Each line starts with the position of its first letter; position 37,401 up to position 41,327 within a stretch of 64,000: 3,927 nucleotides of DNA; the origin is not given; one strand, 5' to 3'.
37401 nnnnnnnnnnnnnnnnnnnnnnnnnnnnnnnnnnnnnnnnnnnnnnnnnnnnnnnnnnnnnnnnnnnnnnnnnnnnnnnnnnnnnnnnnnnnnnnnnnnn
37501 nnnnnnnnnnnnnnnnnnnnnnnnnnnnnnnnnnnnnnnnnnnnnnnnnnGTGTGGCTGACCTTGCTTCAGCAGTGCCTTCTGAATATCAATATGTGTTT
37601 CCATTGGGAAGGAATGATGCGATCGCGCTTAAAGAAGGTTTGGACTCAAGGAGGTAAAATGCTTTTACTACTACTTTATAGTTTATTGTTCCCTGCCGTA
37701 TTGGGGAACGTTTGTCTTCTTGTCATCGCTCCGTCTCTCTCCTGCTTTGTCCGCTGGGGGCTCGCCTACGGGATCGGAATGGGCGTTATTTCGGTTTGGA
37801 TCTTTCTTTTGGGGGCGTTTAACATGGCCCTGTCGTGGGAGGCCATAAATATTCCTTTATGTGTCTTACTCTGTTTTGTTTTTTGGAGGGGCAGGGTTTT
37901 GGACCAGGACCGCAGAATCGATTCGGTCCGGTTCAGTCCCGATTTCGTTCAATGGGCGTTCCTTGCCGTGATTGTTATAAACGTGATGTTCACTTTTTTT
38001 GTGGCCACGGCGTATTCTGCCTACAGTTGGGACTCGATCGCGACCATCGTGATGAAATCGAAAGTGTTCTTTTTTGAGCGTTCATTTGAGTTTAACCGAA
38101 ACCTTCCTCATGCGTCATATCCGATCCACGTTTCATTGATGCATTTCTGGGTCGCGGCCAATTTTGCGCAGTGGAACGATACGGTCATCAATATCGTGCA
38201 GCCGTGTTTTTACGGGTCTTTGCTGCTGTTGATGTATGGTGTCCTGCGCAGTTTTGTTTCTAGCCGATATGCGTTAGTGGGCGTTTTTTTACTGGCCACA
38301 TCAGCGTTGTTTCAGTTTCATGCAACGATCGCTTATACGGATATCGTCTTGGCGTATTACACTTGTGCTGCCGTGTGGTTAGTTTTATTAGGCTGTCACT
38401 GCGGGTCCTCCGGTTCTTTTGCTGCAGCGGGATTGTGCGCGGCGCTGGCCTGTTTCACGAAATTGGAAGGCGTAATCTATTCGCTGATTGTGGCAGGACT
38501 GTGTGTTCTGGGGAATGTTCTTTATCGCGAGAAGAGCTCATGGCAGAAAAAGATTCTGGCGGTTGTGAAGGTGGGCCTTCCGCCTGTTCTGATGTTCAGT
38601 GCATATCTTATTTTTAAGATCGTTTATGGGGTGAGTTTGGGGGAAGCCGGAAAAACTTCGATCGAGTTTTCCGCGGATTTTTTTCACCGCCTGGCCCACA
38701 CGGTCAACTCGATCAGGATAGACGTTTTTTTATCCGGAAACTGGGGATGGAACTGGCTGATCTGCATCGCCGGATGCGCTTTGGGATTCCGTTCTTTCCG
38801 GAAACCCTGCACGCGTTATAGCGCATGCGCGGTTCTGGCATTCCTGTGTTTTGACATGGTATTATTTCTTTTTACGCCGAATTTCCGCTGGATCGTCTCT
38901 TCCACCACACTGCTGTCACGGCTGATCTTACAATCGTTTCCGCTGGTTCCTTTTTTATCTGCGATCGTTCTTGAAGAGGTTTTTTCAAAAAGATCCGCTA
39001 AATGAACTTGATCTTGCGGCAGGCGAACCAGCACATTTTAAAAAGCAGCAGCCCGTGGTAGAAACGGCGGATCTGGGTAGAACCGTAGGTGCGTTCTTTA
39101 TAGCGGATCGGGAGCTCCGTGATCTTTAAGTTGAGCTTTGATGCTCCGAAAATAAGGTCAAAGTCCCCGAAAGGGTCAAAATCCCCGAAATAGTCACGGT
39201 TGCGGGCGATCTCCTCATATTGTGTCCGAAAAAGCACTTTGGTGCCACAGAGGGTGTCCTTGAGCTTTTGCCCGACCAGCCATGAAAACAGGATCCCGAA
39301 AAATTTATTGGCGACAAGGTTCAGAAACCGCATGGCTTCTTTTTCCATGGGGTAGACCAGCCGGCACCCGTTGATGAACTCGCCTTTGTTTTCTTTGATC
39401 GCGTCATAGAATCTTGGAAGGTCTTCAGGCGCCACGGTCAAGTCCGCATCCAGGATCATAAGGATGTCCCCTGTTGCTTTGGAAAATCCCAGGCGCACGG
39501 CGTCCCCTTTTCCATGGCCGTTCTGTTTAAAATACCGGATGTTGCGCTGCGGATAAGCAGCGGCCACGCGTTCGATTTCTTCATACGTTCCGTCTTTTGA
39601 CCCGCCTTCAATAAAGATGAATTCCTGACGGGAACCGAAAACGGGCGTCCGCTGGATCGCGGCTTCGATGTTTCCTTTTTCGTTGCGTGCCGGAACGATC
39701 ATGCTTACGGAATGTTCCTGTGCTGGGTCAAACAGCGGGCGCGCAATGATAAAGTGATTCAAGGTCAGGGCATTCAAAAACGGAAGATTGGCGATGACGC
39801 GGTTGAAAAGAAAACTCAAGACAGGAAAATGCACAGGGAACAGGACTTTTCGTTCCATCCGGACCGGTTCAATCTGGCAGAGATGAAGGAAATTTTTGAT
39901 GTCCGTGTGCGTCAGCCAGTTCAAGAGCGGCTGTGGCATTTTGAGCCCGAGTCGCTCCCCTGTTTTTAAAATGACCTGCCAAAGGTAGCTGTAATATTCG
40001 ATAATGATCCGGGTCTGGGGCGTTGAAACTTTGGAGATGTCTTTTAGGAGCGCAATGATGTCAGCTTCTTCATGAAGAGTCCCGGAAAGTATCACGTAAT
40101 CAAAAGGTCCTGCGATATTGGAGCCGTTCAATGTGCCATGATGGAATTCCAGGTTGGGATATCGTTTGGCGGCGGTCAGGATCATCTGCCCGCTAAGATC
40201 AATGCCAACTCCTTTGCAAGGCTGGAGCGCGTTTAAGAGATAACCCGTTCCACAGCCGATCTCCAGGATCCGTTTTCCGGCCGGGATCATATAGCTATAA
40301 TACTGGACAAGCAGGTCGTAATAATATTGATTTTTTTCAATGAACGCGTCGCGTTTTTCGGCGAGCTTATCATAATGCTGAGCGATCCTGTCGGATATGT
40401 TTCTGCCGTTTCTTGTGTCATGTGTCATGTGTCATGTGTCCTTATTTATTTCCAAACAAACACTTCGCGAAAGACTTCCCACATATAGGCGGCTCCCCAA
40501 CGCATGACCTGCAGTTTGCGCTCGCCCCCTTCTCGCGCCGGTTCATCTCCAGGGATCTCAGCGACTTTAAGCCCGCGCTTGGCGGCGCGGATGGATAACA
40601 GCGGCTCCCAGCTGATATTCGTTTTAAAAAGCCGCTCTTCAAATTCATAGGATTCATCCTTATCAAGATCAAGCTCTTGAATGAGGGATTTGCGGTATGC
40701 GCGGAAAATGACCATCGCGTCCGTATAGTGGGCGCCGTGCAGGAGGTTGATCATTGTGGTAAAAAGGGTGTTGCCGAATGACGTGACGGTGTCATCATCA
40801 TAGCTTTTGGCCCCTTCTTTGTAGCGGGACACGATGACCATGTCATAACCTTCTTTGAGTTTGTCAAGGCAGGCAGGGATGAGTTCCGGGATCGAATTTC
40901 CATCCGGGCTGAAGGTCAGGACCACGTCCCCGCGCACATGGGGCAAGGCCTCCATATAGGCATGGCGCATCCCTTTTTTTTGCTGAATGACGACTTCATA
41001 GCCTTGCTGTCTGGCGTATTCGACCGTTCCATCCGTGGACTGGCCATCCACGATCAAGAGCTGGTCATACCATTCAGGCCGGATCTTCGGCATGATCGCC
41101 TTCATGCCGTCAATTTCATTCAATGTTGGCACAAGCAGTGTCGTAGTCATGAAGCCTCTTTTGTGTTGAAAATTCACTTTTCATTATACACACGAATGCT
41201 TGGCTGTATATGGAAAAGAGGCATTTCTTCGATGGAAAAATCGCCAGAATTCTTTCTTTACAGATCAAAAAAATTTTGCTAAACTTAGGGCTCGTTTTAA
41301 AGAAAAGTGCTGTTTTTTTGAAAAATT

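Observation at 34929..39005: Tandem duplication of a two-gene membrane-protein module of unknown function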

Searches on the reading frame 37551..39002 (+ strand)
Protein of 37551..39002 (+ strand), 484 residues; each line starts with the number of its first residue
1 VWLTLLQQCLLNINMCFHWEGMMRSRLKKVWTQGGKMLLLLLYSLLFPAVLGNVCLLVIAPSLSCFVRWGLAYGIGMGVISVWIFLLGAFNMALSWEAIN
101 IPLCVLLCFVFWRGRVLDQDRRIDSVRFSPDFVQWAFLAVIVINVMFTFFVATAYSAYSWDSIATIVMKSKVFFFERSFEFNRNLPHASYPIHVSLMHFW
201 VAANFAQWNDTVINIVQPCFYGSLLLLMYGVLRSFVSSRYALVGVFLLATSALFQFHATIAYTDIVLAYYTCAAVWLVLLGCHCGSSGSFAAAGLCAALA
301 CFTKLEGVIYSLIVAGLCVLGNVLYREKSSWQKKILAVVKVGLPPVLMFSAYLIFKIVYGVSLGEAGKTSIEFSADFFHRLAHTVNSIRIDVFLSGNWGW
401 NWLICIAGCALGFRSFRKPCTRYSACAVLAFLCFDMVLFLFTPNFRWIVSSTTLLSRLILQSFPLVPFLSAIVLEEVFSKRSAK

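Call 6: search_protein_families(library=pfam, proteins=[window:37551-39002:+], max_evalue=1)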
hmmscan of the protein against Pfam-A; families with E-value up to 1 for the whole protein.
window:37551-39002:+ (484 aa): 1 family
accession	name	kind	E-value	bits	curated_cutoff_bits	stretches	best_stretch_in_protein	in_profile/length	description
PF13231.12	PMT_2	-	6.6e-07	30.1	26.1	1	195-347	3-152/160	Dolichyl-phosphate-mannose-protein mannosyltransferase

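Call 7: search_protein_families(library=ncbifam, proteins=[window:37551-39002:+], max_evalue=0.1)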
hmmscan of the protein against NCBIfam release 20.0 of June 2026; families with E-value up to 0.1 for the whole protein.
window:37551-39002:+ (484 aa): 1 family
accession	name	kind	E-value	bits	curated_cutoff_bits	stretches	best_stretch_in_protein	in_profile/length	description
TIGR03663.1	TIGR03663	subfamily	7.7e-07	28.5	126.25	1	207-333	67-192/435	flippase activity-associated protein Agl23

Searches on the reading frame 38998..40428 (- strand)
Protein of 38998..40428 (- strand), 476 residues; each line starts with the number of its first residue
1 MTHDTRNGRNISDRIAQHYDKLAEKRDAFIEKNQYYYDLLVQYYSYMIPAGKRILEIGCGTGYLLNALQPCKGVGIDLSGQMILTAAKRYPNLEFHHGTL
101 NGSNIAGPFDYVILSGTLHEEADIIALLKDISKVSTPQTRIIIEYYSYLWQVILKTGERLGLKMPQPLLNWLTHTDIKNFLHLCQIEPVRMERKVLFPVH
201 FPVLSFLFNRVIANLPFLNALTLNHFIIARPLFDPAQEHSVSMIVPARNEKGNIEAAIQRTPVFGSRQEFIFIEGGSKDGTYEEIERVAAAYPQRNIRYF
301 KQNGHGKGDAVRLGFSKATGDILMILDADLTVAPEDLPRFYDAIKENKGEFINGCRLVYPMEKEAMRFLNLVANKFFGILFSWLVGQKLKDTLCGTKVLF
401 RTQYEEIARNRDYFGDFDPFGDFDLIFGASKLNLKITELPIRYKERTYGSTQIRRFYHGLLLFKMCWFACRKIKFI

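Call 6: search_protein_families(library=pfam, proteins=[window:38998-40428:-], max_evalue=1)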
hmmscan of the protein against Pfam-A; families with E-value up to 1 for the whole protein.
window:38998-40428:- (476 aa): 13 families
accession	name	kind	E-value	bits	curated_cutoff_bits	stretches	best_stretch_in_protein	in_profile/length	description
PF00535.33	Glycos_transf_2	-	1.8e-22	80.5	23.3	1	242-381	1-132/168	Glycosyl transferase family 2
PF13489.12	Methyltransf_23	-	7.8e-14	52.2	27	1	31-181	3-154/164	Methyltransferase domain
PF13847.12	Methyltransf_31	-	5.2e-12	46.1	27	1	50-148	3-114/145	Methyltransferase domain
PF13649.12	Methyltransf_25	-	1.3e-11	45.5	27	1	54-137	1-95/97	Methyltransferase domain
PF10111.15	Glyco_tranf_2_2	-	6.4e-11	42.7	27.3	1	242-377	1-142/276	Glycosyltransferase like family 2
PF08242.18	Methyltransf_12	-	8.2e-11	42.9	30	1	55-139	1-96/98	Methyltransferase domain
PF07021.18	MetW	-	1.1e-09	38.7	21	1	45-197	8-168/193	Methionine biosynthesis protein MetW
PF08241.18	Methyltransf_11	-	1.1e-08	36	21.2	1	55-142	1-94/95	Methyltransferase domain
PF13641.12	Glyco_tranf_2_3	-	2.1e-07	31.7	27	1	240-377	2-145/230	Glycosyltransferase like family 2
PF13506.12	Glyco_transf_21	-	0.018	15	21.7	1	314-401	25-110/174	Glycosyl transferase family 21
PF01135.25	PCMT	-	0.023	14.9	20.3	1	41-89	66-117/210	Protein-L-isoaspartate(D-aspartate) O-methyltransferase (PCMT)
PF01728.25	FtsJ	-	0.13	12.6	24.1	1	47-108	18-78/181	FtsJ-like methyltransferase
PF12828.12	PXB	-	0.21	12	27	1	199-226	55-82/127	PX-associated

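Call 7: search_protein_families(library=ncbifam, proteins=[window:38998-40428:-], max_evalue=0.1)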
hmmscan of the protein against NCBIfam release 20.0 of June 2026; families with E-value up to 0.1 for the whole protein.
window:38998-40428:- (476 aa): 34 families (the best 25 are shown)
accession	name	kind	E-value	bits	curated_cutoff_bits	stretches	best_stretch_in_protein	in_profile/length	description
TIGR04182.1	glyco_TIGR04182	equivalog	1.7e-24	86.8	325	1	241-463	2-211/293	S-layer glycoprotein N-glycosyltransferase AglJ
NF041391.1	DPhHxTase_Halo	equivalog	3.4e-13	49.1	375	1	267-459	24-198/213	dolichyl-phosphate hexose transferase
NF047588.1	GlcsyltransPgfSStrep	equivalog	1e-11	44.6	500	1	264-413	31-173/308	glycosyltransferase PgfS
NF007986.1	PRK10714.1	equivalog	1.6e-11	43.8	529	1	239-347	6-118/316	undecaprenyl-phosphate 4-deoxy-4-formamido-L-arabinose transferase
TIGR04283.1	glyco_like_mftF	equivalog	1.8e-11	44.1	182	1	241-348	1-100/221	TIGR04283 family arsenosugar biosynthesis glycosyltransferase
TIGR03937.1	PgaC_IcaA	equivalog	1.8e-11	43.6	422.3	1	236-334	42-140/407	poly-beta-1,6-N-acetyl-D-glucosamine synthase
NF010496.0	PRK13915.1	equivalog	1.4e-10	40.7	262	1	232-331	24-128/307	glucosyl-3-phosphoglycerate synthase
TIGR02081.1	metW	equivalog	2.8e-09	36.8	189.5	1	46-144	9-108/194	methionine biosynthesis protein MetW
NF041875.1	EPS_EpsD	equivalog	2.5e-07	30.4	370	1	242-348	2-108/325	exopolysaccharide biosynthesis glycosyltransferase EpsD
TIGR02021.1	BchM-ChlM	equivalog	8.5e-07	28.6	158.9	1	27-167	31-179/218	magnesium protoporphyrin IX methyltransferase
TIGR03965.1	mycofact_glyco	equivalog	1e-06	27.9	280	1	221-339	57-174/467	mycofactocin biosynthesis glycosyltransferase MftF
NF007482.0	PRK10073.1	equivalog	1.7e-06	27.3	423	1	238-346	5-112/334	glycosyltransferase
NF043040.1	corrin_prot_MT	hypoth_equivalog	2.6e-06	27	180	1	47-94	38-87/216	corrinoid protein-associated methyltransferase CpaM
NF045667.1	MTase_DVU1556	equivalog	3.9e-06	26.5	155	1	48-142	20-118/213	DVU_1556 family methyltransferase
NF045825.1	FAmtase_mtf2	equivalog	4.2e-06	26.2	400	1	31-142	39-157/248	fatty-acid O-methyltransferase Mtf2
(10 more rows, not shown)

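Call 75: search_solved_structures(query=window:38998-40428:-, max_evalue=0.001)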
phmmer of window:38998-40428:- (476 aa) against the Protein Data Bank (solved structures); distinct sequences matched with E-value up to 0.001: 23.
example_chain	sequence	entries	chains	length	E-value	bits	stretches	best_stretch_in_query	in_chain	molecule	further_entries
5mlz_A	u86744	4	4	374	1.9e-15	60.1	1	237-391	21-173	Dolichol monophosphate mannose synthase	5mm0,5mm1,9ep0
8vxh_A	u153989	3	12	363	1.4e-12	50.6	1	232-452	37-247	Undecaprenyl-phosphate 4-deoxy-4-formamido-L-arabinose transferase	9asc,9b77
9bhc_C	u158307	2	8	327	2.2e-12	50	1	232-452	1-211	Undecaprenyl-phosphate 4-deoxy-4-formamido-L-arabinose transferase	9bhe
9hwj_A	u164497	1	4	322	4.7e-11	45.6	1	239-394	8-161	Undecaprenyl-phosphate 4-deoxy-4-formamido-L-arabinose transferase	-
8bz8_A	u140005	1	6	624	1.6e-08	37.3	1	238-355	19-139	Glycosyltransferase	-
8bz4_A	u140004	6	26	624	1.6e-08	37.3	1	238-355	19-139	Glycosyltransferase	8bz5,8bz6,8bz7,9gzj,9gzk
3ccf_A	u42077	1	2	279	6.8e-07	31.9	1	49-180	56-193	Cyclopropane-fatty-acyl-phospholipid synthase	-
2gs9_A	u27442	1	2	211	1.7e-06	30.6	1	46-181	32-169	Hypothetical protein TT1324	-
3px2_A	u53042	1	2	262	8.3e-05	25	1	13-144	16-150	N-methyltransferase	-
3px3_A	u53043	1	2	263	8.5e-05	25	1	13-144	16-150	N-methyltransferase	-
6m81_A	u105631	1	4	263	0.0001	24.7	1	12-144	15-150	dTDP-3-amino-3,6-dideoxy-alpha-D-glucopyranose N,N-dimethyltransferase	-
3pfg_A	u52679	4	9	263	0.00012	24.5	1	13-144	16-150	N-methyltransferase | dTDP-3-amino-3,6-dideoxy-alpha-D-glucopyranose N,N-dimethyltransferase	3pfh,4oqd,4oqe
6m83_A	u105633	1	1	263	0.00012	24.5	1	13-144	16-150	dTDP-3-amino-3,6-dideoxy-alpha-D-glucopyranose N,N-dimethyltransferase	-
6m82_A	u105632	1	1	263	0.00012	24.5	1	13-144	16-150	dTDP-3-amino-3,6-dideoxy-alpha-D-glucopyranose N,N-dimethyltransferase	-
8rdl_A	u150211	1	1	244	0.00019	23.9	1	18-128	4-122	ToxA protein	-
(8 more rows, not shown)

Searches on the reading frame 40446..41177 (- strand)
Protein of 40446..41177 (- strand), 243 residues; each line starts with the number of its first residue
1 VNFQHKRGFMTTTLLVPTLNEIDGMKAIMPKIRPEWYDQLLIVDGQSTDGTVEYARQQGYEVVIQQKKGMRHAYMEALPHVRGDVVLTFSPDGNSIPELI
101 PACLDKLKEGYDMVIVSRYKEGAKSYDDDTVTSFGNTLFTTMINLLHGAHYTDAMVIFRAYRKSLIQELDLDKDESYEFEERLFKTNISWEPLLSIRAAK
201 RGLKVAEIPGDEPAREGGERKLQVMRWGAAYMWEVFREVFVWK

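Call 6: search_protein_families(library=pfam, proteins=[window:40446-41177:-], max_evalue=1)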
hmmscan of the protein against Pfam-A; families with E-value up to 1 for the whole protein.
window:40446-41177:- (243 aa): 1 family
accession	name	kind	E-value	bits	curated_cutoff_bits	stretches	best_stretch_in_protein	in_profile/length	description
PF00535.33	Glycos_transf_2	-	2.1e-15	57.5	23.3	1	16-169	4-167/168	Glycosyl transferase family 2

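Call 7: search_protein_families(library=ncbifam, proteins=[window:40446-41177:-], max_evalue=0.1)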
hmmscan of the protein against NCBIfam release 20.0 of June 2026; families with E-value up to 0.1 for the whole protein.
window:40446-41177:- (243 aa): 9 families
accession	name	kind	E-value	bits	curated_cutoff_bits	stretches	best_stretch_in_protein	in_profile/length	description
TIGR04182.1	glyco_TIGR04182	equivalog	4e-29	101.9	325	1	13-238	3-217/293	S-layer glycoprotein N-glycosyltransferase AglJ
NF041391.1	DPhHxTase_Halo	equivalog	1.1e-21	76.8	375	1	20-231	5-201/213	dolichyl-phosphate hexose transferase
NF007986.1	PRK10714.1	equivalog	1.2e-10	40.9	529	1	37-169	39-172/316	undecaprenyl-phosphate 4-deoxy-4-formamido-L-arabinose transferase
NF047588.1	GlcsyltransPgfSStrep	equivalog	7.2e-08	32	500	1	34-169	32-167/308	glycosyltransferase PgfS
TIGR04283.1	glyco_like_mftF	equivalog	1e-06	28.6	182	1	14-69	3-59/221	TIGR04283 family arsenosugar biosynthesis glycosyltransferase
NF010496.0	PRK13915.1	equivalog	1.1e-06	27.9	262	1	9-67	30-93/307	glucosyl-3-phosphoglycerate synthase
NF058614.1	PPMAGASynPpgS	equivalog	1.3e-05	24.7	370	1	14-172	4-168/226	polyprenyl-phospho-N-acetylgalactosaminyl synthase PpgS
NF045692.1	OglycostaseCruG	equivalog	0.0013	17.7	600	1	9-57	40-90/386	2'-O-glycosyltransferase CruG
NF041875.1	EPS_EpsD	equivalog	0.0082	15.6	370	1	16-121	5-118/325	exopolysaccharide biosynthesis glycosyltransferase EpsD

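Call 74: search_solved_structures(query=window:40446-41177:-, max_evalue=0.001)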
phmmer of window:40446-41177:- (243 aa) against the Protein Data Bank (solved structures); distinct sequences matched with E-value up to 0.001: 4.
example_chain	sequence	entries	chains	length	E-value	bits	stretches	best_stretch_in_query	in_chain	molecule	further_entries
5mlz_A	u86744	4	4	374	6.2e-09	38.9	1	10-125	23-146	Dolichol monophosphate mannose synthase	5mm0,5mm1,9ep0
9hwj_A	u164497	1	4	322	3.1e-08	36.6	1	35-169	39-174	Undecaprenyl-phosphate 4-deoxy-4-formamido-L-arabinose transferase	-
9bhc_C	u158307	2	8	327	4.7e-07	32.7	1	39-168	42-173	Undecaprenyl-phosphate 4-deoxy-4-formamido-L-arabinose transferase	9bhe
8vxh_A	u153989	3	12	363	5.8e-07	32.4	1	39-168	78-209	Undecaprenyl-phosphate 4-deoxy-4-formamido-L-arabinose transferase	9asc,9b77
